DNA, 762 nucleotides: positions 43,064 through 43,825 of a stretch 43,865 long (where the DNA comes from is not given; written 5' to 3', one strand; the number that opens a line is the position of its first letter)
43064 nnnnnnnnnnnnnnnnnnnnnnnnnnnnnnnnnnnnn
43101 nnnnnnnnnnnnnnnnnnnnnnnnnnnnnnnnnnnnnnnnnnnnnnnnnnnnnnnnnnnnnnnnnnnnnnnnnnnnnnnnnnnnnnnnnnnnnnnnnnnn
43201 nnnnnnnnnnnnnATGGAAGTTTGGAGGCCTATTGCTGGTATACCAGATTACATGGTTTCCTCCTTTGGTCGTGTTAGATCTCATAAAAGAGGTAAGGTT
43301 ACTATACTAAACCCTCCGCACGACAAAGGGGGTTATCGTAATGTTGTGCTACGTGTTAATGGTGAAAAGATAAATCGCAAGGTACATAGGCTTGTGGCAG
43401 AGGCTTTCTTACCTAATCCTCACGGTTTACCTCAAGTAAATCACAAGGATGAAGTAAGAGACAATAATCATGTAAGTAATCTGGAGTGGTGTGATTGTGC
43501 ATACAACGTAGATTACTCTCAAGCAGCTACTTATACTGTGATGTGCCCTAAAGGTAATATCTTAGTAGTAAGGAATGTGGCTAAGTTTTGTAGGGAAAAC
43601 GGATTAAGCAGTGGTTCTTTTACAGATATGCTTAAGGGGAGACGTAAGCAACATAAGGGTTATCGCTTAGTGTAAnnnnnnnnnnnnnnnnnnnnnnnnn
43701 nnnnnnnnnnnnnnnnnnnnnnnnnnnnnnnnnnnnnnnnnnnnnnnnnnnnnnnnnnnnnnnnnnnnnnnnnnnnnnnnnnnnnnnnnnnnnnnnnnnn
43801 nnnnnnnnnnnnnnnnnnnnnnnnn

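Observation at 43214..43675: Second HNH endonuclease paralog at the right end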

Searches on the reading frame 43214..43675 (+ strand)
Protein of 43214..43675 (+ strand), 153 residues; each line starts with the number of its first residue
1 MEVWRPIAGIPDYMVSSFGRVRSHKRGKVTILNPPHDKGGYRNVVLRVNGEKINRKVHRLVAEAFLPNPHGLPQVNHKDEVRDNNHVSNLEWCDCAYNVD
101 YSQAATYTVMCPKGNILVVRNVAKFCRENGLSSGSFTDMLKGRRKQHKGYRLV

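Call 5: search_protein_families(library=pfam, proteins=[window:43214-43672:+], max_evalue=0.01)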
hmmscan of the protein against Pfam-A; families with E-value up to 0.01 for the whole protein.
window:43214-43672:+ (153 aa): 4 families
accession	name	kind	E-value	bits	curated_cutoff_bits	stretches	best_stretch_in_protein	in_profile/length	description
PF07463.16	NUMOD4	-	1.1e-13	51.6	23.4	1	2-47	1-49/49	NUMOD4 motif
PF13392.12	HNH_3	-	1.6e-05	24.9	24.8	1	55-93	1-39/46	HNH endonuclease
PF22083.2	I-HmuI_NUMOD-like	-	3.4e-05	23.8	27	1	112-151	5-44/46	DNA endonuclease I-HmuI-like, NUMOD-like domain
PF22190.2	TTHA0829-like_ACT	-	0.0088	16.5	27.4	0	36-62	35-61/70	TTHA0829-like ACT domain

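Call 6: search_protein_families(library=phrogs, proteins=[window:43214-43672:+], max_evalue=0.001)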
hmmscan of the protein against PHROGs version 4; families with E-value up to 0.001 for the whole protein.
window:43214-43672:+ (153 aa): 9 families
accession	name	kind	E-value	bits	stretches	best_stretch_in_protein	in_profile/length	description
phrog_59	-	DNA, RNA and nucleotide metabolism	1.4e-41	144.3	1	1-150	137-280/423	HNH endonuclease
phrog_959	-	DNA, RNA and nucleotide metabolism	5.5e-30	104.9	1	1-105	5-109/138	HNH endonuclease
phrog_1492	-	DNA, RNA and nucleotide metabolism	2.6e-24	87.2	1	1-98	44-155/414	HNH endonuclease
phrog_37683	-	unknown function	8.2e-15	55.6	1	11-105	119-211/279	-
phrog_17657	-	DNA, RNA and nucleotide metabolism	7.7e-11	43.1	1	10-92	76-164/168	HNH endonuclease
phrog_2081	-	DNA, RNA and nucleotide metabolism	1.6e-09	38.4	1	89-151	182-247/433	HNH endonuclease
phrog_99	-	DNA, RNA and nucleotide metabolism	2.4e-07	31.8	1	33-98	145-201/383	HNH endonuclease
phrog_6086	-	DNA, RNA and nucleotide metabolism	2.5e-05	25.5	1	1-66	2-68/147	HNH endonuclease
phrog_7545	-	DNA, RNA and nucleotide metabolism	0.00033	21.9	1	34-92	61-123/160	HNH endonuclease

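Call 18: search_dna_similar(query=window:43214-43672:+, collection=phages, mode=protein, max_rows=60)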
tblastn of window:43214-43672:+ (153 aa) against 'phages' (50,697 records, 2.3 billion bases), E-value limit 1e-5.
Records with a match: 2322; places in all: 3231; records where one place covers at least 80% of the query: 855.
Best place of each record, by identity: >=99% 1; 95-99% 2; 60-80% 1; <60% 2318.
By first word of the organism name: Staphylococcus 308; Enterococcus 251; Lactococcus 228; Escherichia 191; Bacillus 165; Salmonella 132; Vibrio 89; Gordonia 77; Lactobacillus 72; Mycobacterium 61; and 90 more.
By host as written in the record: - 309; Lactococcus lactis 158; Staphylococcus aureus 87; Escherichia coli 79; Enterococcus faecalis 63; Gordonia terrae 3612 61; Mycobacterium smegmatis mc2 155 41; Staphylococcus sp. 34; and 590 more.
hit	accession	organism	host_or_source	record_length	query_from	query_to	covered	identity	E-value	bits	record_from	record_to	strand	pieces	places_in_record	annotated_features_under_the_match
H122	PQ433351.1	Escherichia phage vB_Ec-G9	Escherichia coli 57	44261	1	153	100%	100.0%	3e-100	320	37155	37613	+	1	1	HNH endonuclease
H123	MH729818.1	Escherichia phage LL11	Escherichia coli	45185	1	153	100%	96.7%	4e-97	311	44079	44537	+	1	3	putative HNH endonuclease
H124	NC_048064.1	Escherichia phage LL11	Escherichia coli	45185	1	153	100%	96.7%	4e-97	311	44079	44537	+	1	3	HNH endonuclease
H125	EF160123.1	Erwinia phage Era103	-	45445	1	150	98%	50.3%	2e-29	151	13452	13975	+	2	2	p31 HNH DNAse-like protein | unknown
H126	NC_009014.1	Erwinia phage Era103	Erwinia amylovora NCPPB 595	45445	1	150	98%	50.3%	2e-29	151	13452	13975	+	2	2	p31 HNH DNAse-like protein | hypothetical protein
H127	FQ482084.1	Erwinia phage phiEa1H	-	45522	1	150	98%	50.0%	3e-37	140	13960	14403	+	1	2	HNH DNAse-like protein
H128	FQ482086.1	Erwinia phage phiEa100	-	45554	1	150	98%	50.0%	3e-37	140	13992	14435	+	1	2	HNH DNAse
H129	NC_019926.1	Erwinia phage phiEa100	-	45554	1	150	98%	50.0%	3e-37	140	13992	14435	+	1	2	HNH DNAse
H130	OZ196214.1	Vibrio phage D530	Seawater and oysters mix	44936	2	152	99%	48.3%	3e-38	142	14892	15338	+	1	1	HNH endonuclease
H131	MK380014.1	Klebsiella phage K1-ULIP33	Klebsiella pneumoniae SB4385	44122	1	151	99%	47.7%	5e-41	150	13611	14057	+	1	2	HNH homing endonuclease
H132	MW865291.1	Vibrio phage 15E36.1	Vibrio crassostreae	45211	2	152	99%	47.7%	4e-37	139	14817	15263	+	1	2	NUMOD4 motif-containing protein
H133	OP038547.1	Salmonella phage GRNsp03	Salmonella enterica subsp. enterica ...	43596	1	151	99%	44.1%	1e-35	135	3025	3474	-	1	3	hypothetical protein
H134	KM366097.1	Salmonella phage BP12B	Salmonella enterica Hadar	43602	1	151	99%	44.1%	1e-35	135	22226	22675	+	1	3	HNH homing endonuclease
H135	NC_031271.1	Salmonella phage BP12B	Salmonella enterica Hadar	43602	1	151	99%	44.1%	1e-35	135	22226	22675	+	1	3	HNH endonuclease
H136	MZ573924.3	Salmonella phage vB_SenAt-pSL2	Salmonella enterica subsp. enterica ...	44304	1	151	99%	44.1%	3e-35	134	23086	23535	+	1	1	HNH homing endonuclease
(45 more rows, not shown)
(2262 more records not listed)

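Call 19: find_homologous_proteins(query=window:43214-43672:+)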
Query window:43214-43672:+ (153 aa): 1808 proteins with E <= 0.001 among 1820 candidates; the best 120 are listed.
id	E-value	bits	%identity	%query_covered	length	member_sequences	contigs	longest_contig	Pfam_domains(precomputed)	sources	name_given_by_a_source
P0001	5.5e-96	337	95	100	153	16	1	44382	PF07463.17,PF13392.13,PF22083.3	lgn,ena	-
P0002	5.5e-68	246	71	99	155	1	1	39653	PF07463.17,PF13392.13,PF22083.3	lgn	-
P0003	4.1e-37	145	49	97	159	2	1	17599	PF07463.17,PF13392.13,PF22083.3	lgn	-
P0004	1.8e-35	140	52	100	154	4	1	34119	PF07463.17,PF13392.13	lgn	-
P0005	7.5e-35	138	49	98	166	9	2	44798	PF07463.17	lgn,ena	-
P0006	1.5e-33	134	48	95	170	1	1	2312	PF13392.13,PF22083.3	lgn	-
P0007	2.9e-33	133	45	96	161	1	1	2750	PF07463.17,PF13392.13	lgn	-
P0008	1.0e-32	131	47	97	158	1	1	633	PF13392.13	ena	-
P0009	7.3e-32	128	46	97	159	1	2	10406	PF07463.17,PF13392.13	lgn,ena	-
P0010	2.2e-31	127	44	98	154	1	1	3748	PF07463.17,PF13392.13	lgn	-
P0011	5.4e-31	125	43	98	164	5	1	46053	PF07463.17,PF07453.20,PF13392.13,PF22083.3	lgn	-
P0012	5.5e-31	125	46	98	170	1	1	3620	PF07463.17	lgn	-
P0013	8.7e-31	125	46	98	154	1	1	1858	PF07463.17,PF13392.13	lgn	-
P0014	1.5e-30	124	44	96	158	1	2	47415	PF13392.13,PF22083.3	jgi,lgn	-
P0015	2.4e-30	123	43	98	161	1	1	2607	PF07463.17,PF13392.13,PF22083.3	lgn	-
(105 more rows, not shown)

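Call 25: find_encoding_contigs(protein=P0002, flank=4000, max_places=3)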
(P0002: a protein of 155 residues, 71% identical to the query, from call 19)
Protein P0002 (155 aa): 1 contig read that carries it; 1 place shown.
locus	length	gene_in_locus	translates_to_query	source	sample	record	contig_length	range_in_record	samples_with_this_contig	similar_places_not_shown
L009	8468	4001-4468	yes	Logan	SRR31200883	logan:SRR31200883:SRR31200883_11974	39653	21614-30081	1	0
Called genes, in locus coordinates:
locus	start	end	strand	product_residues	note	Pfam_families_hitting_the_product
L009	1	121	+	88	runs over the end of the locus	-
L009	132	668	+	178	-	PF13895:Ig_2 (weak), PF13927:Ig_3 (weak)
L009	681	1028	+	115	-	PF08291:Peptidase_M15_3, PF05951:Peptidase_M15_2 (weak)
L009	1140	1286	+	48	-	-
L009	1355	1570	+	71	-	-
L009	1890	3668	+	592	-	-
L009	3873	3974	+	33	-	-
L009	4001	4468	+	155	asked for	PF07463:NUMOD4, PF13392:HNH_3 (weak), PF22083:I-HmuI_NUMOD-like (faint)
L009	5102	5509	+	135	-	-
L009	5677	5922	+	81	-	-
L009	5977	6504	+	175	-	-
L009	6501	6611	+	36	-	-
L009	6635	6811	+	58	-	-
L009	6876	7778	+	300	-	-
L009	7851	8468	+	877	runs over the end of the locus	PF14700:RPOL_N, PF00940:RNA_pol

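Call 37: search_solved_structures(query=window:43214-43672:+, max_evalue=0.01, show_alignments=2)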
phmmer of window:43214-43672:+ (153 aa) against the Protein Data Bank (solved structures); distinct sequences matched with E-value up to 0.01: 1.
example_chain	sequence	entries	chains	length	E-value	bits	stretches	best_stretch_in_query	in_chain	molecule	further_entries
1u3e_M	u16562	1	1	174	2.9e-15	59.6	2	4-108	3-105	HNH homing endonuclease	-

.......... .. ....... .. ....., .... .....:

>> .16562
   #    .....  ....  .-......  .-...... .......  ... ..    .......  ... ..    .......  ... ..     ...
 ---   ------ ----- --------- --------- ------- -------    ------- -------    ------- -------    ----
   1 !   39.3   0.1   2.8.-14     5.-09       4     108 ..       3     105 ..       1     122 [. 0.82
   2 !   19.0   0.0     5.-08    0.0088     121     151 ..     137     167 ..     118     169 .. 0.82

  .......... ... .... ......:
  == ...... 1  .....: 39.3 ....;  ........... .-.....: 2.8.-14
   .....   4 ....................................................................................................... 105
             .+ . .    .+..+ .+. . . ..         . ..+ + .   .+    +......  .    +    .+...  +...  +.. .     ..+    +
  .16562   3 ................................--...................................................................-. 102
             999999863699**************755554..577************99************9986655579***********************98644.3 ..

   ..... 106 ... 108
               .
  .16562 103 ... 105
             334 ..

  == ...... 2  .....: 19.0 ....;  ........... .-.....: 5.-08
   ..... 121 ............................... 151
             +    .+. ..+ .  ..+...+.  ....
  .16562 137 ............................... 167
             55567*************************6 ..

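Call 51: find_related_loci(query=window:43214-43672:+, collection=viral_contigs, flank=2500)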
Query window:43214-43672:+ (153 aa) in viral_contigs; peptide patterns used: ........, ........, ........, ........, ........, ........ (x = any residue, [..] = any of these).
11 stretches matched a pattern; 11 encode a relative of the query (tblastn E <= 1e-3); 11 distinct loci.
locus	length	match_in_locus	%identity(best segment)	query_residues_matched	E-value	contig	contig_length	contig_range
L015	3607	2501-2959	97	1-153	7e-102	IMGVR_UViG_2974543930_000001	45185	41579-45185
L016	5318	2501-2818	52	2-101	7e-28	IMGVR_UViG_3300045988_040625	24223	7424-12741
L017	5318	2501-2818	52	2-101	6e-28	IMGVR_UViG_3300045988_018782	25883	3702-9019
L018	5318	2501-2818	52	2-101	5e-28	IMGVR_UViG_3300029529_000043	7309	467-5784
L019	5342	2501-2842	47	2-104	2e-24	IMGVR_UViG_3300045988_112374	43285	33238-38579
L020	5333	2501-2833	45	2-101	3e-24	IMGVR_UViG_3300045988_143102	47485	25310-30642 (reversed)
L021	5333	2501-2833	45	2-101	5e-24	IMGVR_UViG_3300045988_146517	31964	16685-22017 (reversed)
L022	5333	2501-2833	44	2-101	2e-23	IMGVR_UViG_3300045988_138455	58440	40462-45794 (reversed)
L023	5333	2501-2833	42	2-101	1e-21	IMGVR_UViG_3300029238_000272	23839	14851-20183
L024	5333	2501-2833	42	2-101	1e-21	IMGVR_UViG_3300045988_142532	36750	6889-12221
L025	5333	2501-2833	45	2-101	6e-24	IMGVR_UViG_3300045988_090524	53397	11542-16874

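Call 52: find_encoding_contigs(protein=window:43214-43675:+, flank=1500, max_places=10)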
Protein window:43214-43675:+ (153 aa): 14 contigs read that carry it; 9 places shown.
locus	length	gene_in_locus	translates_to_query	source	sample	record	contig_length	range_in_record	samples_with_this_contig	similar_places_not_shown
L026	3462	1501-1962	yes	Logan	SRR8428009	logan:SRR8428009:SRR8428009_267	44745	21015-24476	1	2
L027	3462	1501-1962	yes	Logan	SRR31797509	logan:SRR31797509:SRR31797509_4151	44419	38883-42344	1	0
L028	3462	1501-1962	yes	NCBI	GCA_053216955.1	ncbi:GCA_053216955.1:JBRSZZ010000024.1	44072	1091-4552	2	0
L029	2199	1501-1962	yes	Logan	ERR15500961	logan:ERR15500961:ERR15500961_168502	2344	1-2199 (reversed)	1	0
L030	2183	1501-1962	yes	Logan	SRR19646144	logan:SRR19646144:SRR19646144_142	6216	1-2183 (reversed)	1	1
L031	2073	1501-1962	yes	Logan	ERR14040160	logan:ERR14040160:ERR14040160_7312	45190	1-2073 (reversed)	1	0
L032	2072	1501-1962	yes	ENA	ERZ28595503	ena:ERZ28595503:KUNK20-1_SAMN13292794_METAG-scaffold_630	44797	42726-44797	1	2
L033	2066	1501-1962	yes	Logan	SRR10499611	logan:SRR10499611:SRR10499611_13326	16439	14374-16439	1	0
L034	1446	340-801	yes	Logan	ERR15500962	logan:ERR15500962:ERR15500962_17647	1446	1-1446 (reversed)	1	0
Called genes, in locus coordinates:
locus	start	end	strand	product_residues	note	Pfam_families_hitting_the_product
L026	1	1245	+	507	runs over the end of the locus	PF12708:Pect-lyase_RHGA_epim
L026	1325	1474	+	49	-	-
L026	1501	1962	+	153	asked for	PF07463:NUMOD4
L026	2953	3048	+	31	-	-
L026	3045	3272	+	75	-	-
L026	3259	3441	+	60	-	-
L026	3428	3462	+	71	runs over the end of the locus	-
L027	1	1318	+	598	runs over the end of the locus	-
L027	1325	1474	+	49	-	-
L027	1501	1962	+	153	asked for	PF07463:NUMOD4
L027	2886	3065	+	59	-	-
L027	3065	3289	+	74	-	-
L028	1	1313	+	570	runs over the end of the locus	PF13229:Beta_helix (weak)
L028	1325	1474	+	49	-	-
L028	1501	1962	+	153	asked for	PF07463:NUMOD4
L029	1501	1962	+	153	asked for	PF07463:NUMOD4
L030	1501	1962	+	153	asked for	PF07463:NUMOD4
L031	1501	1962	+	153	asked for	PF07463:NUMOD4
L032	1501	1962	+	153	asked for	PF07463:NUMOD4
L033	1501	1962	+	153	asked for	PF07463:NUMOD4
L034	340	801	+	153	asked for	PF07463:NUMOD4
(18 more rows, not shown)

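Call 53: find_encoding_contigs(protein=P0001, flank=1500, max_places=10)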
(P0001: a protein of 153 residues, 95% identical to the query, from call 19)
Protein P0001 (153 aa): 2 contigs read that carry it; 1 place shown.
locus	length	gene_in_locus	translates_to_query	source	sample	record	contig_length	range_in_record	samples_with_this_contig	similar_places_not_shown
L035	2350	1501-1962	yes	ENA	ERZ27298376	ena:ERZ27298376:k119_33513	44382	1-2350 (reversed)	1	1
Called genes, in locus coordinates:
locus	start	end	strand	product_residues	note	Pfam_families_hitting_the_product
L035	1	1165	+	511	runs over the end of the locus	PF13229:Beta_helix (faint)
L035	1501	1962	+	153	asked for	PF07463:NUMOD4, PF13392:HNH_3 (weak), PF22083:I-HmuI_NUMOD-like (faint)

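Call 67: find_encoding_contigs(protein=P0005, flank=3000, max_places=2)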
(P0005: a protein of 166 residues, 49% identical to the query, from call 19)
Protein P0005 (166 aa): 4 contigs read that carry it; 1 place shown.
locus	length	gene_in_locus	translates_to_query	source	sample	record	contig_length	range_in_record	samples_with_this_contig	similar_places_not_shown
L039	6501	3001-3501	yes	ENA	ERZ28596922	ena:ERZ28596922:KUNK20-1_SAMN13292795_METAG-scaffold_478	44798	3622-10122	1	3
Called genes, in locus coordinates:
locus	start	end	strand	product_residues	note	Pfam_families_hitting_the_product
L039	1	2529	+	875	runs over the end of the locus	PF14700:RPOL_N, PF00940:RNA_pol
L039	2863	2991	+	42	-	PF08200:Phage_T7_1_1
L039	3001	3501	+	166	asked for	PF07463:NUMOD4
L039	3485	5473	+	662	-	PF03796:DnaB_C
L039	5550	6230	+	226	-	-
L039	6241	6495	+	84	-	-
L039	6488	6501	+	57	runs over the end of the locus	-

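Call 68: find_encoding_contigs(protein=P0004, flank=3000, max_places=2)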
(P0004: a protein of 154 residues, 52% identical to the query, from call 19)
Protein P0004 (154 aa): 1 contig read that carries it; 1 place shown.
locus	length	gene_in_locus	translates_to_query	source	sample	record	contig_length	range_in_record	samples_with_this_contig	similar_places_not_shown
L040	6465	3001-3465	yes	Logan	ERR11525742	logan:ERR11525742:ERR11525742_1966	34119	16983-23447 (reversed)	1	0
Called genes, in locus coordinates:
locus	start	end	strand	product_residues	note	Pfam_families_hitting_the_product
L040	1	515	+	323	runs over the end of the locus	PF25209:Phage_capsid_4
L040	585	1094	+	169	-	-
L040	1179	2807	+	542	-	-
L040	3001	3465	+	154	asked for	PF07463:NUMOD4, PF13392:HNH_3 (weak)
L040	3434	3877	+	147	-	-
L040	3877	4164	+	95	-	-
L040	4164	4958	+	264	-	-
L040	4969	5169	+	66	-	-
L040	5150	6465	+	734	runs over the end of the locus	-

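Call 69: find_encoding_contigs(protein=P0003, flank=3000, max_places=2)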
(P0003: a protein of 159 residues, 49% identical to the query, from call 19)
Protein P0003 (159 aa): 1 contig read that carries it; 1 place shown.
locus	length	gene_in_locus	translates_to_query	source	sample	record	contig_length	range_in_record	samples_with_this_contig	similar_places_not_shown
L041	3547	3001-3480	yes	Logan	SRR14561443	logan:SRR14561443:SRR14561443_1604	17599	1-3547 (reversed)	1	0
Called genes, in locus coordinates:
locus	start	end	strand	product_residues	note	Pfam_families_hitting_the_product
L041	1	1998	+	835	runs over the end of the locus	PF00476:DNA_pol_A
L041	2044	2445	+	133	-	-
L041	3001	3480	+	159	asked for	PF07463:NUMOD4, PF13392:HNH_3, PF22083:I-HmuI_NUMOD-like (weak)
